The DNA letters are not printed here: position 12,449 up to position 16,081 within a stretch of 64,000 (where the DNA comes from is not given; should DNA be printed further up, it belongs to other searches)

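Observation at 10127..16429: Four-gene operon SLATT(DUF4231) - HD+GHKL ATPase - PRTase - unknown: candidate undescribed defence system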

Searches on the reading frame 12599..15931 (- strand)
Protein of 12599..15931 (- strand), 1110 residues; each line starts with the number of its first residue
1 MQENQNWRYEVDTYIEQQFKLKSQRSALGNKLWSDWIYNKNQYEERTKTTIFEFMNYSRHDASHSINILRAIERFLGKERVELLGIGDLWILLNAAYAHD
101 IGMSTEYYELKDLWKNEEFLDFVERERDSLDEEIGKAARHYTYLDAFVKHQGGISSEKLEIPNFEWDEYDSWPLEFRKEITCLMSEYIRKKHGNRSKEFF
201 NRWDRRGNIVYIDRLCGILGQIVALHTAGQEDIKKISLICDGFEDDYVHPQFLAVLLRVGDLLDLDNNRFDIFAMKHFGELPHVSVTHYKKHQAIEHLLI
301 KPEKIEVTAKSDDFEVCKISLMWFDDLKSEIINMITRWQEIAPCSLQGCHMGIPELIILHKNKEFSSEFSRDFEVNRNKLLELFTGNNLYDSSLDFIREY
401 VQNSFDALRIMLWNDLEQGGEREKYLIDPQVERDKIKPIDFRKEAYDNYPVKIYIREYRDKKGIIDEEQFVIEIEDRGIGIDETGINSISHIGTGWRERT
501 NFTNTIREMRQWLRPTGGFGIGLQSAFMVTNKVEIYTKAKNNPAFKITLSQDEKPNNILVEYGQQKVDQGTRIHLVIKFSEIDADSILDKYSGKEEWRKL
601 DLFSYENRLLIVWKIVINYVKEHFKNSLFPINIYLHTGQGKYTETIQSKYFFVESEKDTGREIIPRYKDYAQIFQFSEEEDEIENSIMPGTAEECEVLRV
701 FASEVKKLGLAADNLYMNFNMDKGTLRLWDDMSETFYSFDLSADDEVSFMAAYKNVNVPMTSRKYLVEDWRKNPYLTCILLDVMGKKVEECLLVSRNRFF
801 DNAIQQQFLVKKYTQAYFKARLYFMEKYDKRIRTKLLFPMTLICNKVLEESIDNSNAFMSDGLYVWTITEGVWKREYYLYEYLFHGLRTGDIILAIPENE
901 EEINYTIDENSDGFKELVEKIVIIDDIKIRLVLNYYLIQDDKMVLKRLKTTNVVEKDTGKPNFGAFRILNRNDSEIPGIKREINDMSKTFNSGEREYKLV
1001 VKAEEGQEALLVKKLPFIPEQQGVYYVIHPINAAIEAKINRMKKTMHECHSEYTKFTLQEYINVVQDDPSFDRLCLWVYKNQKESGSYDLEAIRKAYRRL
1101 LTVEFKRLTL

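Call 3: search_protein_families(library=pfam, proteins=[window:12599-15931:-], max_evalue=1)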
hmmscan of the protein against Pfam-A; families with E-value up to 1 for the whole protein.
window:12599-15931:- (1110 aa): 4 families
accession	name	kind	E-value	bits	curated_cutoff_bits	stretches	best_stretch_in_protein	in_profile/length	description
PF24391.1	HD-CE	-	1.4e-40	140.1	27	1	56-331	3-261/263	HD-CE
PF13589.12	HATPase_c_3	-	0.00015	22.3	25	1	451-552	22-106/137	Histidine kinase-, DNA gyrase B-, and HSP90-like ATPase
PF02518.31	HATPase_c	-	0.026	15.4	26.4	1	466-578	34-108/111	Histidine kinase-, DNA gyrase B-, and HSP90-like ATPase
PF07118.16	DUF1374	-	0.13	13.3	21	1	590-629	46-85/92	Protein of unknown function (DUF1374)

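Call 4: search_protein_families(library=padloc, proteins=[window:12599-15931:-], max_evalue=1)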
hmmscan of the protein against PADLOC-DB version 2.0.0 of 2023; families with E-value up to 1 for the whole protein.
window:12599-15931:- (1110 aa): 0 families

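Call 5: search_protein_families(library=ncbifam, proteins=[window:12599-15931:-], max_evalue=1)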
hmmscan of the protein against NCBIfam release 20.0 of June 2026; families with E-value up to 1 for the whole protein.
window:12599-15931:- (1110 aa): 5 families
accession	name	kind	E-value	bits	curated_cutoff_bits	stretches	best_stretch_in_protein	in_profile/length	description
NF003555.1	PRK05218.1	equivalog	1.1e-11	43.9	371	1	465-580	65-177/614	molecular chaperone HtpG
NF010683.0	PRK14083.1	equivalog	1.2e-11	43.9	455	1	369-578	4-168/604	HSP90 family protein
NF050001.1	restrict_BbrUII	equivalog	6.4e-06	25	550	1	468-553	47-132/659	BbrUII/HgiDII family restriction enzyme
NF003218.0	PRK04184.1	equivalog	0.011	14.2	274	1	451-589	61-194/539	DNA topoisomerase VI subunit B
NF047352.1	P_loop_sacsin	domain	0.14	12.7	50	1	515-536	59-80/80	sacsin N-terminal ATP-binding-like domain-containing protein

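Call 12: find_homologous_proteins(query=window:12599-15931:-, max_evalue=0.00001)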
Query window:12599-15931:- (1110 aa): 406 proteins with E <= 0.00001 among 5542 candidates; the best 120 are listed.
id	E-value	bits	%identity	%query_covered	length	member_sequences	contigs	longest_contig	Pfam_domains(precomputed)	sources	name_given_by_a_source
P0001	0.0e+0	2547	100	100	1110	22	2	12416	PF24391.2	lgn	-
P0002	0.0e+0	2425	95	100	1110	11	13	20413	PF24391.2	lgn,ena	-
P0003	0.0e+0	1649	66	99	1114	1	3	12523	PF24391.2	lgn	-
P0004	0.0e+0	1259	52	99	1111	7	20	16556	PF24391.2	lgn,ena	-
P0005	0.0e+0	1245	52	99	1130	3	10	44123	PF24391.2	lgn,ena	-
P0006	0.0e+0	1238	52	99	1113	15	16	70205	PF24391.2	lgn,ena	-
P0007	0.0e+0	1191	51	99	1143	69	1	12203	PF24391.2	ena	-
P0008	0.0e+0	1127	49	99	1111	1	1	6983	PF24391.2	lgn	-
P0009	1.1e-266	906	42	99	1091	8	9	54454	PF24391.2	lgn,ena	-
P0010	6.0e-262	890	48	81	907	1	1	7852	PF24391.2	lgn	-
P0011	8.7e-253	860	39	99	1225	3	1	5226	PF24391.2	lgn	-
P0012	7.1e-222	757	37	99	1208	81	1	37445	PF24391.2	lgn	-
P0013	6.4e-214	731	37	98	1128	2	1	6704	PF24391.2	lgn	-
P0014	2.3e-207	709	37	99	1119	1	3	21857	PF24391.2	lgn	-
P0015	2.0e-205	703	36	98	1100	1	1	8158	PF24391.2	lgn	-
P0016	5.2e-204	698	36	98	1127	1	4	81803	PF24391.2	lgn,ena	-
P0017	2.5e-201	689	36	97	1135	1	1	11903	PF24391.2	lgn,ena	-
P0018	2.5e-196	673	36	98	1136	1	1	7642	PF24391.2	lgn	-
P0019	1.6e-195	670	36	98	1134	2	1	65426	PF24391.2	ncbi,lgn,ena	-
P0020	2.4e-195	670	36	98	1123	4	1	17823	PF24391.2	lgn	-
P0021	1.3e-181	624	41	72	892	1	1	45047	PF24391.2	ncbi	-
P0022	7.2e-178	612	41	70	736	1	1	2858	PF24391.2,PF13589.13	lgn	-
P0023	8.2e-138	479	39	56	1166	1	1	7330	PF24391.2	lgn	-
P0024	1.6e-135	471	36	71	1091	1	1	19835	PF24391.2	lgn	-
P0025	1.2e-130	455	37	58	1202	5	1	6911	PF24391.2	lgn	-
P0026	1.1e-129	452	36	58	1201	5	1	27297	PF24391.2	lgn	-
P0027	1.3e-129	452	39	52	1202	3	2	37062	PF24391.2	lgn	-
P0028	5.3e-128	447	37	59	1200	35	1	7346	PF24391.2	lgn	-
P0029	1.0e-127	446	33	77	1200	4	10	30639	PF24391.2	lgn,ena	-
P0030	2.3e-125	438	34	73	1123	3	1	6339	PF24391.2,PF13589.13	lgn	-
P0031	2.0e-123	431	38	56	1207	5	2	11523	PF24391.2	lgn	-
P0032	2.1e-123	431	32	72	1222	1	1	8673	PF24391.2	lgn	-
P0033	2.6e-123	431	38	56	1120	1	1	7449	PF24391.2,PF13589.13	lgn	-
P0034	2.9e-123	431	34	74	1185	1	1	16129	PF24391.2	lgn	-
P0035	5.5e-123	430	37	58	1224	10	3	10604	PF24391.2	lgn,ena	-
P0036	1.5e-122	429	36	56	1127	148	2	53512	PF24391.2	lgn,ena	-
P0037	1.8e-122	428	33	71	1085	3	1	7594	PF24391.2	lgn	-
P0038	2.3e-122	428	39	50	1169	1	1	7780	PF24391.2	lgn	-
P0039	2.6e-122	428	35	60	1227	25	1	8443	PF24391.2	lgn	-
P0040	4.3e-122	427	38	58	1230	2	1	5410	PF24391.2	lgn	-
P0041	5.0e-121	424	33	72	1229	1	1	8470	PF24391.2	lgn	-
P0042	6.1e-121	423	32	74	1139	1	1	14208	PF24391.2,PF13589.13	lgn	-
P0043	7.0e-121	423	38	52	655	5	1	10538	PF24391.2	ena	-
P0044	9.5e-121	423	36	58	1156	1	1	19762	PF24391.2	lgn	-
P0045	2.1e-120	421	36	56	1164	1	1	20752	PF24391.2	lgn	-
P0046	5.6e-120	420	32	75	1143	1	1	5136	PF24391.2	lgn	-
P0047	8.2e-120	420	38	51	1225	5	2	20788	PF24391.2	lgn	-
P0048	9.4e-120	419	33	74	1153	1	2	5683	PF24391.2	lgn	-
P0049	1.7e-119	418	38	52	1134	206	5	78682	PF24391.2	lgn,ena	-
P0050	2.9e-119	418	36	58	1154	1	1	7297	PF24391.2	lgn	-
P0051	3.6e-119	417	36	59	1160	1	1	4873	PF24391.2,PF13589.13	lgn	-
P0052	5.0e-119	417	38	51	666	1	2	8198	PF24391.2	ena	-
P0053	5.0e-119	417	34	56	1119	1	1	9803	PF24391.2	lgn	-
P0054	1.4e-118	415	36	56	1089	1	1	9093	PF24391.2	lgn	-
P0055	1.6e-118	415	33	73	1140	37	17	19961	PF24391.2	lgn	-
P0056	2.2e-118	415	33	73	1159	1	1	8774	PF24391.2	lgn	-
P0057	3.2e-118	414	38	56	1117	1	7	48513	PF24391.2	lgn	-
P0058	6.7e-118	413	35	56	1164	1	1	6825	PF24391.2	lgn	-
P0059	7.4e-118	413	39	49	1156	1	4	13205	PF24391.2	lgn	-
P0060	1.1e-117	412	36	56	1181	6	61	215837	PF24391.2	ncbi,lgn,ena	-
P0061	1.1e-117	412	36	58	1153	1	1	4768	PF24391.2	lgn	-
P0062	2.1e-117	412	33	57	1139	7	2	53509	PF24391.2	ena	-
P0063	2.4e-117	411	36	56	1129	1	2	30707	PF24391.2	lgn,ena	-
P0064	2.6e-117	411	37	56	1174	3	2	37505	PF24391.2,PF13589.13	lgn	-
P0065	2.9e-117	411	29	98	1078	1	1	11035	PF24391.2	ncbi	-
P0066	4.2e-117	411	32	74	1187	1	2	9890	PF24391.2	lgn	-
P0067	1.1e-116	409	36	59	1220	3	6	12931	PF24391.2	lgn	-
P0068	1.5e-116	409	30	75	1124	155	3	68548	PF24391.2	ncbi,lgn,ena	-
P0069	3.4e-116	408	33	73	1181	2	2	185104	PF24391.2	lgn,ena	-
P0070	3.6e-116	407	34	73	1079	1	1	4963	PF24391.2,PF13589.13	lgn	-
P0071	4.1e-116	407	34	59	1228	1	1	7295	PF24391.2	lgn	-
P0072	4.2e-116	407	36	56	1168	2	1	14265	PF24391.2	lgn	-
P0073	4.4e-116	407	33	74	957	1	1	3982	PF24391.2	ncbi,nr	ncbi:MAG: hypothetical protein NC489_39700, partial [Ruminococcus flavefaciens]|nr:hypothetical prot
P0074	4.8e-116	407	36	58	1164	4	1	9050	PF24391.2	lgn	-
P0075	2.5e-115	405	36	57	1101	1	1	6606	PF24391.2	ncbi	-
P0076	6.5e-115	403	35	56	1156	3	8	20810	PF24391.2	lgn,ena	-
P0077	2.0e-114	402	29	94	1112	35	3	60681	PF24391.2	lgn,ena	-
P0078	3.9e-114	401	31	71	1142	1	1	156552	PF24391.2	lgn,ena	-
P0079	4.1e-114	401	34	59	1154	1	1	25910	PF24391.2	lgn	-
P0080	7.9e-114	400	31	74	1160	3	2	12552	PF24391.2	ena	-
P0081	8.7e-114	400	37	52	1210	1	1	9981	PF24391.2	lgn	-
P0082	1.2e-113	399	31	74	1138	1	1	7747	PF24391.2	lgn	-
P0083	1.2e-113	399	36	57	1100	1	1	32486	PF24391.2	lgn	-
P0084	1.6e-113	399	30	98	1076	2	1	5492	PF24391.2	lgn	-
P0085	5.9e-113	397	33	73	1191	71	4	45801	PF24391.2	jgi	jgi:hypothetical protein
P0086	9.7e-113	396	36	56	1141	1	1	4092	PF24391.2,PF13589.13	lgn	-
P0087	1.3e-112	396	36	56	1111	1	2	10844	PF24391.2,PF13589.13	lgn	-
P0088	5.6e-112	394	35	56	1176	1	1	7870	PF24391.2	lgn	-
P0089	7.8e-112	393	32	73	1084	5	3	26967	PF24391.2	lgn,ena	-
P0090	1.7e-111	392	33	73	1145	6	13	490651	PF24391.2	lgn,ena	-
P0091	4.1e-111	391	29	98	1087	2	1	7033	PF24391.2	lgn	-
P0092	5.6e-111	390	32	72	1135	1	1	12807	PF24391.2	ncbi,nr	ncbi:MAG: hypothetical protein NC548_36120 [Lachnospiraceae bacterium]|nr:hypothetical protein [Lach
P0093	7.7e-111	390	33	71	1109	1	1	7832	PF24391.2,PF13589.13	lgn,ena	-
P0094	8.2e-111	390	35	57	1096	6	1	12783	PF24391.2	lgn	-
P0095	1.6e-110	389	35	58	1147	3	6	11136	PF24391.2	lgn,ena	-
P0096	2.2e-110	388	32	74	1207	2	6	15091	PF24391.2,PF13589.13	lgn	-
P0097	2.6e-110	388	32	74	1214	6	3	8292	PF24391.2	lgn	-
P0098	2.8e-110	388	36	51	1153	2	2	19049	PF24391.2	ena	-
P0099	3.0e-110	388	36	56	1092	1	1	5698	PF24391.2,PF13589.13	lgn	-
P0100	3.0e-110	388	36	48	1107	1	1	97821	PF24391.2,PF13589.13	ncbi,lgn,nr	ncbi:MAG: ATP-binding protein [Clostridiales bacterium]|nr:ATP-binding protein [Clostridiales bacter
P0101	3.3e-110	388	32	71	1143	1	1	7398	PF24391.2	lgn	-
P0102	3.9e-110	387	36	56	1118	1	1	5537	PF24391.2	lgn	-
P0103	4.8e-110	387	38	48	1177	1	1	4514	PF24391.2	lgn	-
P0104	1.1e-109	386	36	56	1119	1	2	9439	PF24391.2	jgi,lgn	jgi:hypothetical protein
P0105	5.5e-109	384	31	73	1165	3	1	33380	PF24391.2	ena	-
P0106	7.4e-109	383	32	69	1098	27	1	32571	PF24391.2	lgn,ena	-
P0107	1.0e-108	383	31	73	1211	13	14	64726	PF24391.2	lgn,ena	-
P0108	1.3e-108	382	35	56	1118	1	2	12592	PF24391.2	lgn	-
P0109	2.5e-108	381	31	73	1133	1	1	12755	PF24391.2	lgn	-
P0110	4.6e-108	381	37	56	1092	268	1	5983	PF24391.2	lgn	-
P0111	6.4e-108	380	32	76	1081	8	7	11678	PF24391.2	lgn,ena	-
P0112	7.2e-108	380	32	73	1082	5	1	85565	PF24391.2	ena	-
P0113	7.4e-107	377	34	56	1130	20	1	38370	PF24391.2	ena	-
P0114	1.7e-106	375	28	98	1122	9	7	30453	PF24391.2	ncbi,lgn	-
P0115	2.8e-106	375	36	56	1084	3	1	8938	PF24391.2,PF13589.13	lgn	-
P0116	3.9e-106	374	33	73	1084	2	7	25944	PF24391.2,PF13589.13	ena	-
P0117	4.8e-106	374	34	58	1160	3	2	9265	PF24391.2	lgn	-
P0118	1.2e-105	373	32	58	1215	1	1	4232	PF24391.2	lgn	-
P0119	1.5e-105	372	34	57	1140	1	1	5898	PF24391.2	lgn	-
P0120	2.4e-105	372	33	58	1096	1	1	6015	PF24391.2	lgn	-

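Call 13: find_encoding_contigs(protein=P0006, flank=6000, max_places=3)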
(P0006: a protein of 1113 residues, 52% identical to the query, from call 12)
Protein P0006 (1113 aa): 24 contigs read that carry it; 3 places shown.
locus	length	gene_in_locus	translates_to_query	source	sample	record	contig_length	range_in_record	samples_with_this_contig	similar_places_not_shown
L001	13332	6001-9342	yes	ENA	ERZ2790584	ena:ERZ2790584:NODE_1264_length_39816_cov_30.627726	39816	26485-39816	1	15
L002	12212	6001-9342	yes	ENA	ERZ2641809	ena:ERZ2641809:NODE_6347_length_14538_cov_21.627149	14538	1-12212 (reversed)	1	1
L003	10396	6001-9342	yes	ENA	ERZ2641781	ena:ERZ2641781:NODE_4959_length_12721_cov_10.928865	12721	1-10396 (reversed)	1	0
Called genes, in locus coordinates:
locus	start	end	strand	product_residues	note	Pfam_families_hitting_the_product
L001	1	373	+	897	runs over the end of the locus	PF09586:YfhO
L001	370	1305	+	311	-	PF01757:Acyl_transf_3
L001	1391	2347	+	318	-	PF00535:Glycos_transf_2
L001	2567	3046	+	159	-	-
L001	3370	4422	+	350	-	PF01370:Epimerase, PF04321:RmlD_sub_bind, PF16363:GDP_Man_Dehyd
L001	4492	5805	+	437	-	PF00483:NTP_transferase, PF01050:MannoseP_isomer, PF07883:Cupin_2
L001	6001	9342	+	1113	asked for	PF24391:HD-CE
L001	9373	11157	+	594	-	PF00156:Pribosyltran (weak)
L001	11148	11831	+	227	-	-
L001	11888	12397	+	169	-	PF14015:DUF4231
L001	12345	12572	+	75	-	-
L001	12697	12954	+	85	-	-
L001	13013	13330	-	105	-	?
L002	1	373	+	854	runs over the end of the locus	PF09586:YfhO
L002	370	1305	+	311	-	PF01757:Acyl_transf_3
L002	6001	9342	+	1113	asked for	PF24391:HD-CE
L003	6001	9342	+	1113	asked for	PF24391:HD-CE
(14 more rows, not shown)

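Call 14: find_encoding_contigs(protein=P0016, flank=6000, max_places=3)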
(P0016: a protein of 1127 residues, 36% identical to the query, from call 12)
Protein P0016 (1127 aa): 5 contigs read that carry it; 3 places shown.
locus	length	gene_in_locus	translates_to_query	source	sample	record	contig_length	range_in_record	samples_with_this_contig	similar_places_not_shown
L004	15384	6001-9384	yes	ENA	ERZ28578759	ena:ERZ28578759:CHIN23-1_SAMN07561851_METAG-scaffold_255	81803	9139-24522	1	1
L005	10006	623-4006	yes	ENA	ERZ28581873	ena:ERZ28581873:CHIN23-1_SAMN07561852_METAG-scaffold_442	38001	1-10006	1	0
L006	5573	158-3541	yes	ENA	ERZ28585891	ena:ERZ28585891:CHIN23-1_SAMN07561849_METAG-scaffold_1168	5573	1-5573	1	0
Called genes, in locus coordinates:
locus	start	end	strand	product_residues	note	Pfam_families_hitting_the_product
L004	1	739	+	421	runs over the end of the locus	PF13240:Zn_Ribbon_1 (weak), PF13248:Zn_ribbon_3 (faint), PF12895:ANAPC3 (faint), PF07719:TPR_2 (faint)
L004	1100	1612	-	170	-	-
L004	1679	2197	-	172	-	PF00226:DnaJ (faint)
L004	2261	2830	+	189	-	-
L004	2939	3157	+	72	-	-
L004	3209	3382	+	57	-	-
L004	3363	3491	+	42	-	-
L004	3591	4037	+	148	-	-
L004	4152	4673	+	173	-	PF01844:HNH, PF14279:HNH_5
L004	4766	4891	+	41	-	-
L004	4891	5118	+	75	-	-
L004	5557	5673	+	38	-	-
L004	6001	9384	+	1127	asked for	PF24391:HD-CE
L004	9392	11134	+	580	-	-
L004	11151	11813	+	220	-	-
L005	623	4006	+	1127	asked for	PF24391:HD-CE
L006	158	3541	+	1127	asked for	PF24391:HD-CE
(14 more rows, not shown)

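Call 15: find_encoding_contigs(protein=P0060, flank=6000, max_places=3)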
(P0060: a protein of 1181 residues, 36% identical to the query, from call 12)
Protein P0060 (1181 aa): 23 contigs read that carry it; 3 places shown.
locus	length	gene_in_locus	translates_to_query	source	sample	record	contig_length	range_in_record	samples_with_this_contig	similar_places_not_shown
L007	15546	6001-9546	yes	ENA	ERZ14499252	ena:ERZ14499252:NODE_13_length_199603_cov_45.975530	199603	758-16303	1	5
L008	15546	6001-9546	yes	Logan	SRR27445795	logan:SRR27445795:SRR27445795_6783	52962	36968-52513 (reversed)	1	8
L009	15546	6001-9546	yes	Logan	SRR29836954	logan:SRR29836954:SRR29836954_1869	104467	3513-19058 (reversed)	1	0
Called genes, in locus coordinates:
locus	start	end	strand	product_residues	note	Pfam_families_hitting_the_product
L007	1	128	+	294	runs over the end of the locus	?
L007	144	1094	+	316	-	PF01073:3Beta_HSD, PF01370:Epimerase, PF02719:Polysacc_synt_2, PF04321:RmlD_sub_bind, PF07993:NAD_binding_4 (faint), PF13460:NAD_binding_10 (weak), PF16363:GDP_Man_Dehyd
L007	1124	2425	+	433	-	PF00483:NTP_transferase, PF12804:NTP_transf_3, PF13419:HAD_2 (weak), PF13242:Hydrolase_like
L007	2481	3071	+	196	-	PF13580:SIS_2, PF01380:SIS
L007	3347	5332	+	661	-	-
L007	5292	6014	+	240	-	-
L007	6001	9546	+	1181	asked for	PF24391:HD-CE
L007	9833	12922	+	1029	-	PF10952:DUF2753 (faint), PF24885:TPR_NPHP3 (weak), PF13374:TPR_10 (weak), PF00515:TPR_1, PF07719:TPR_2 (weak), PF13181:TPR_8 (weak), PF13374:TPR_10 (weak), PF13424:TPR_12, +3 more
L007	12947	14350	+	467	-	PF08014:MATCAP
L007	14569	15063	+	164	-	-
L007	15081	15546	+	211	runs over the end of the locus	PF06114:Peptidase_M78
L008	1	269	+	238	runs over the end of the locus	?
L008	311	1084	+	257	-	PF05050:Methyltransf_21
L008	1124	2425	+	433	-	PF00483:NTP_transferase, PF12804:NTP_transf_3, PF13419:HAD_2 (weak), PF13242:Hydrolase_like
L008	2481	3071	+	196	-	PF13580:SIS_2, PF01380:SIS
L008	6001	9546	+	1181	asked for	PF24391:HD-CE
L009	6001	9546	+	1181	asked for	PF24391:HD-CE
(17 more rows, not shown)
